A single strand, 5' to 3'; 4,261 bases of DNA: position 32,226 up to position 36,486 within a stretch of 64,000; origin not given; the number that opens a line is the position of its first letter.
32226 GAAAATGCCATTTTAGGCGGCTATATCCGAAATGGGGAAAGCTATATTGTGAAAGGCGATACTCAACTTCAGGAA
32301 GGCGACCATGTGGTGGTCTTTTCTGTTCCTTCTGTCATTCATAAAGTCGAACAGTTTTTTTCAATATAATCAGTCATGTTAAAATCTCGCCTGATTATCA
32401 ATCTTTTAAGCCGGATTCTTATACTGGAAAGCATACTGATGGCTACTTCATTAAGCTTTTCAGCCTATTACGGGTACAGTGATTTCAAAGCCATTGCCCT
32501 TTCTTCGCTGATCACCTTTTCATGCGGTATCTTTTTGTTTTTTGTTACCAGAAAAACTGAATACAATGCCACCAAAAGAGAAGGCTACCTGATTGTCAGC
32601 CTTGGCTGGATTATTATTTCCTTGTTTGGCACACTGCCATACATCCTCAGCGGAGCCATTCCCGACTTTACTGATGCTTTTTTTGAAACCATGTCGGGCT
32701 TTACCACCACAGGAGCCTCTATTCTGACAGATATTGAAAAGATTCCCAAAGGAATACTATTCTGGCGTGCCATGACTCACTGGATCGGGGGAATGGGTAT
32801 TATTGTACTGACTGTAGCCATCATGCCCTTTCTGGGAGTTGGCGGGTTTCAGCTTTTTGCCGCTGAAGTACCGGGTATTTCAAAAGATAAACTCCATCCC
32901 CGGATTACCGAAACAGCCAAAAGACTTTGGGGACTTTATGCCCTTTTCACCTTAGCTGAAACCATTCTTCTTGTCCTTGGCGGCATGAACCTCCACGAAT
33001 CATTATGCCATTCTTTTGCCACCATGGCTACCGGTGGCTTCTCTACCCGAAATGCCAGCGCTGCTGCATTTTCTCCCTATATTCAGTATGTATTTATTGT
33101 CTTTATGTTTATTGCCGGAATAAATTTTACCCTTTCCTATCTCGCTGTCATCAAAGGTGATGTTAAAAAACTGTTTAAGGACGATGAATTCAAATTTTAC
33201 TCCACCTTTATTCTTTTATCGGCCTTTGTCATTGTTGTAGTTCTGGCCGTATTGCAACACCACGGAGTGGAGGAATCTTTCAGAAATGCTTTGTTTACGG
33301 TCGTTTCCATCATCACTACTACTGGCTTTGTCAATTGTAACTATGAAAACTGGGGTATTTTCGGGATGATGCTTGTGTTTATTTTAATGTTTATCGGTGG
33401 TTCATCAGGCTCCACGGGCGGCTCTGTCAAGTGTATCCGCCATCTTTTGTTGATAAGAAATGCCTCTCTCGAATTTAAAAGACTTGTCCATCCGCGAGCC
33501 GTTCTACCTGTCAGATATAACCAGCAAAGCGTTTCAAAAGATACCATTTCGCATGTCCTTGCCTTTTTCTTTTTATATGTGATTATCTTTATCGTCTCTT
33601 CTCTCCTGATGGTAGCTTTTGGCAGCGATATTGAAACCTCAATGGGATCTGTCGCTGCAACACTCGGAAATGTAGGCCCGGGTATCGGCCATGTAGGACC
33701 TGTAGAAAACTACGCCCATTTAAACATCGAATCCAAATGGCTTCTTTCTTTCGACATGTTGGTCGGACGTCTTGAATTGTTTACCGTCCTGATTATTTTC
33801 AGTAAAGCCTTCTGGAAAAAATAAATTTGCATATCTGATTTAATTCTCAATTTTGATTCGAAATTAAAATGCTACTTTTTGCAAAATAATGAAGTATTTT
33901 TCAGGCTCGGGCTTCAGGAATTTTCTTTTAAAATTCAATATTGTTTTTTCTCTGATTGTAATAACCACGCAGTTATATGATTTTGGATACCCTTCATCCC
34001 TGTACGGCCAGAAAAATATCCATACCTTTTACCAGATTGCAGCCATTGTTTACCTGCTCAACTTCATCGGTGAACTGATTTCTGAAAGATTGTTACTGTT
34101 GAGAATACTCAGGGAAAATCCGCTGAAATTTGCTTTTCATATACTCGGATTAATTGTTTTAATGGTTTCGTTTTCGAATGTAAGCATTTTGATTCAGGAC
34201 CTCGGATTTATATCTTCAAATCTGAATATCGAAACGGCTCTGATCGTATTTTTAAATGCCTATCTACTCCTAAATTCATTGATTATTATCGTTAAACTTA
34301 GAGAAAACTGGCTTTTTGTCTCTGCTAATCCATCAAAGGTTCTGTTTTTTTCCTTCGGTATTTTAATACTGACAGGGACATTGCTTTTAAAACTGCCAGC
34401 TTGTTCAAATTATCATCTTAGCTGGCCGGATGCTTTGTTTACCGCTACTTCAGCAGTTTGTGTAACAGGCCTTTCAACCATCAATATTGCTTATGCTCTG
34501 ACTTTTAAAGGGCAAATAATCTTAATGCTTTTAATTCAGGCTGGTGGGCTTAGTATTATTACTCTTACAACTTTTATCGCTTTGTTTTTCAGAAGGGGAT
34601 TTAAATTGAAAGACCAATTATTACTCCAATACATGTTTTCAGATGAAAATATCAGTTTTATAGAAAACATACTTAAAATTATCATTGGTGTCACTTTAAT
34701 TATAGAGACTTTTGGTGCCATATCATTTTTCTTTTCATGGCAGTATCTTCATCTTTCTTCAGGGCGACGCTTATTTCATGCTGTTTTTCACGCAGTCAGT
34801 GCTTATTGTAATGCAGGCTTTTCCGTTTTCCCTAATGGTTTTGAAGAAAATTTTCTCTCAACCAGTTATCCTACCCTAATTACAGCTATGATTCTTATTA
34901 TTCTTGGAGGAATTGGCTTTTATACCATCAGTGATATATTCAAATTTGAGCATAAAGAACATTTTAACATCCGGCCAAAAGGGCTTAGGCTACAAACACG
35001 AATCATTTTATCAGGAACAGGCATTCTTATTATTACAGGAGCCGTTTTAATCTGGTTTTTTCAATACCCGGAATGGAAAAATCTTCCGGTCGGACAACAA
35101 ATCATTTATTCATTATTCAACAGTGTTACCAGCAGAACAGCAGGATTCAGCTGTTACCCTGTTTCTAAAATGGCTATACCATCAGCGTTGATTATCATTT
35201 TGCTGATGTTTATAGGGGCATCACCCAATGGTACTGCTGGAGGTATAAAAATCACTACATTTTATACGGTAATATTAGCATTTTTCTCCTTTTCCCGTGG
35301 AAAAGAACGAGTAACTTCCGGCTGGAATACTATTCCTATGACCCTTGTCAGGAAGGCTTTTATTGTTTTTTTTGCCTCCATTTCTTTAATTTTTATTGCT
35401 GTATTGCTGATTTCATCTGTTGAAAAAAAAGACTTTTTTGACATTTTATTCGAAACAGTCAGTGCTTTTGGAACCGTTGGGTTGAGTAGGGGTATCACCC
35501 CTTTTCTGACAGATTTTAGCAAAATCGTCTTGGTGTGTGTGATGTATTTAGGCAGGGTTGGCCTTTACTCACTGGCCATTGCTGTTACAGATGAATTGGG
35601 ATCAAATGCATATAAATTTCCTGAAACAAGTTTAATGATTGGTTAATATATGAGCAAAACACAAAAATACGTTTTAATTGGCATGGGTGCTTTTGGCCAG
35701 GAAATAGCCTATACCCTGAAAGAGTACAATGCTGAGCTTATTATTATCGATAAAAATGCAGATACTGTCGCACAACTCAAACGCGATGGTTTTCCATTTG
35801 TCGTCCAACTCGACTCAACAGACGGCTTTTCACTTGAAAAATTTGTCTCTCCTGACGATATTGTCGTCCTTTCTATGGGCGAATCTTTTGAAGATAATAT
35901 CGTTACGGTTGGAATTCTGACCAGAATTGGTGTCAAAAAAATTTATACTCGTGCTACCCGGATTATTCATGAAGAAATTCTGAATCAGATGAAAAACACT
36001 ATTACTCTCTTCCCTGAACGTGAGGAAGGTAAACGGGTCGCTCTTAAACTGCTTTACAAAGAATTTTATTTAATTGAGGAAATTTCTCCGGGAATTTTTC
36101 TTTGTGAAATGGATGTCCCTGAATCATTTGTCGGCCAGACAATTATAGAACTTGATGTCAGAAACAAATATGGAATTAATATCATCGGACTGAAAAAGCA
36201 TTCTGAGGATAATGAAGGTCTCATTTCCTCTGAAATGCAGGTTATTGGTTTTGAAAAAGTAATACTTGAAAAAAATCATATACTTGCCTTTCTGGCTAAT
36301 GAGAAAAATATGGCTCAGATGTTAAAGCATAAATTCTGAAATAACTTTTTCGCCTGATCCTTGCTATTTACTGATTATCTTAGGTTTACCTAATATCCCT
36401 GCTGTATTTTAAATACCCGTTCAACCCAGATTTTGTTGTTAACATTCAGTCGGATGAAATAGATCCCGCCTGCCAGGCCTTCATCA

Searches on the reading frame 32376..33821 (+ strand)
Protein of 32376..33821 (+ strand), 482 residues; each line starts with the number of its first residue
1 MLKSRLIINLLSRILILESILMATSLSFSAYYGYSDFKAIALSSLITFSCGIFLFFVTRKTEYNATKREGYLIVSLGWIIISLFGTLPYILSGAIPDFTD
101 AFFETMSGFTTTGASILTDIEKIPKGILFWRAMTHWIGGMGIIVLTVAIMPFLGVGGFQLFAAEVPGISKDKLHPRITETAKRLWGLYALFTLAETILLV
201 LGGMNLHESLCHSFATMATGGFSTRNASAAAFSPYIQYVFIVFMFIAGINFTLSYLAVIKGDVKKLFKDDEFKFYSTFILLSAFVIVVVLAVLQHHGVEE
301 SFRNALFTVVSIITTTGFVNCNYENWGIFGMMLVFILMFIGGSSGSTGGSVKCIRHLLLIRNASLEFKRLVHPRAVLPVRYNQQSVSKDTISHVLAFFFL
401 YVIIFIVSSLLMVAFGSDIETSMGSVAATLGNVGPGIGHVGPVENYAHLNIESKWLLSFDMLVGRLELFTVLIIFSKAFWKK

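Call 17: search_protein_families(library=pfam, proteins=[window:32376-33821:+], max_evalue=0.001)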
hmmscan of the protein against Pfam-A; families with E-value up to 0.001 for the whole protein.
window:32376-33821:+ (482 aa): 1 family
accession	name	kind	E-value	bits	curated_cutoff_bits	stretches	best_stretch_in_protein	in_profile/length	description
PF02386.22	TrkH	-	8e-68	229.5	27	1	39-477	4-492/502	Cation transport protein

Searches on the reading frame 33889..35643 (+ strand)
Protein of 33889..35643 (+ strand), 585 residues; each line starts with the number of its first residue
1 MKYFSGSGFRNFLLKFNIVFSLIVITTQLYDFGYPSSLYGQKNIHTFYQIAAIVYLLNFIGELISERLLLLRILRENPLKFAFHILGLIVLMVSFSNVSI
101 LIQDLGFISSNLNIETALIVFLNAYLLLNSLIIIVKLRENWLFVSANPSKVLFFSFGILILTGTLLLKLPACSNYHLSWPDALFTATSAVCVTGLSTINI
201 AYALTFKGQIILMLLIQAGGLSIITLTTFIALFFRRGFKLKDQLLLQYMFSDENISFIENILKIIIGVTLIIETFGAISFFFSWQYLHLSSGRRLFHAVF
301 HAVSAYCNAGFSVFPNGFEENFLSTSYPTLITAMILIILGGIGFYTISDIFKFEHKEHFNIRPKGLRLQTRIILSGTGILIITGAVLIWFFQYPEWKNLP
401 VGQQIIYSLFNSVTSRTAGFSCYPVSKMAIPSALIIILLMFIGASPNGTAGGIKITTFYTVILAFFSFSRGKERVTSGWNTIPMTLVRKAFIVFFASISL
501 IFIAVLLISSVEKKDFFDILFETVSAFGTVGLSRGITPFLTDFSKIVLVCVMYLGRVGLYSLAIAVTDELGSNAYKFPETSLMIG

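Call 17: search_protein_families(library=pfam, proteins=[window:33889-35643:+], max_evalue=0.001)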
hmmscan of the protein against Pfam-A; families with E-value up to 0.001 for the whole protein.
window:33889-35643:+ (585 aa): 1 family
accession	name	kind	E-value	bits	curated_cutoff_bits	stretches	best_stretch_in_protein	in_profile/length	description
PF02386.22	TrkH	-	2.7e-53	181.6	27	1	158-572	45-496/502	Cation transport protein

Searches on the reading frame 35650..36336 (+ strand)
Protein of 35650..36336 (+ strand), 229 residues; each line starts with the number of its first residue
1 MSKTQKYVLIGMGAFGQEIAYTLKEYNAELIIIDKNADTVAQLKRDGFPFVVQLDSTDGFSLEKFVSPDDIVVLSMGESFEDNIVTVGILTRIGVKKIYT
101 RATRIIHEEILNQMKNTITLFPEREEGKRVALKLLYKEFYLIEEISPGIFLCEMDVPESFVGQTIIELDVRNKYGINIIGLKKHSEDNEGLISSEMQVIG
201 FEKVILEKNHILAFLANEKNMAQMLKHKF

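Call 17: search_protein_families(library=pfam, proteins=[window:35650-36336:+], max_evalue=0.001)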
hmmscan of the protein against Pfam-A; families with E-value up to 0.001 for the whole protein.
window:35650-36336:+ (229 aa): 3 families
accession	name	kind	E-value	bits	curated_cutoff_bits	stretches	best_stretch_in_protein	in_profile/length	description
PF02254.24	TrkA_N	-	4.8e-15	56.3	23.8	1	7-115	1-109/116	TrkA-N domain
PF02080.26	TrkA_C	-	1.2e-05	25.5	27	1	158-225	10-67/71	TrkA-C domain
PF02826.25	2-Hacid_dh_C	-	0.00021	21.1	25.1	0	5-54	37-85/178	D-isomer specific 2-hydroxyacid dehydrogenase, NAD binding domain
